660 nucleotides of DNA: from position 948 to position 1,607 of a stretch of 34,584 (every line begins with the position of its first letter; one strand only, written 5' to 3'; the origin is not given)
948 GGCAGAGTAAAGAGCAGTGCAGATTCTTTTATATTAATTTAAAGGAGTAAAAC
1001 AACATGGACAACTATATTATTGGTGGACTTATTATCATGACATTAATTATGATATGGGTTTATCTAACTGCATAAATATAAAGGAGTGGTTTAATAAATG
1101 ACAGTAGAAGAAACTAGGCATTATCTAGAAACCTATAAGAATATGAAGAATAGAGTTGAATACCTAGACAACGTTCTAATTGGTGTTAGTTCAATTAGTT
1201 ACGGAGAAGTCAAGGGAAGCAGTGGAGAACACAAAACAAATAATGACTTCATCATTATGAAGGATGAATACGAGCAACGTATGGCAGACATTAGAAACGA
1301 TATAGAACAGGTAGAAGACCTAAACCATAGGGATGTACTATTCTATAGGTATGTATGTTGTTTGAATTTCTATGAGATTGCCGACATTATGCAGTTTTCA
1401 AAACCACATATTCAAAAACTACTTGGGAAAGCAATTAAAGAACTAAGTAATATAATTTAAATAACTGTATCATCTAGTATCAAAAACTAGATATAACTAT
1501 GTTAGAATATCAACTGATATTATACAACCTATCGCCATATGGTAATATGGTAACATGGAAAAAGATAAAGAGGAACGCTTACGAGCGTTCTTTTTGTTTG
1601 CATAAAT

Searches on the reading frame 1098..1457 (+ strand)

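Call 17: search_protein_families(library=phrogs, proteins=[window:1098-1457:+], max_evalue=0.00001)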
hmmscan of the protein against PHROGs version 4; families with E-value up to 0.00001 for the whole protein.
window:1098-1457:+ (120 aa): 2 families
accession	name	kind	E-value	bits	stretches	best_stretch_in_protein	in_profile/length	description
phrog_36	-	transcription regulation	1.2e-12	48.9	1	2-120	52-187/220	transcriptional regulator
phrog_248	-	transcription regulation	1e-08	36.4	1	2-117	21-134/161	transcriptional activator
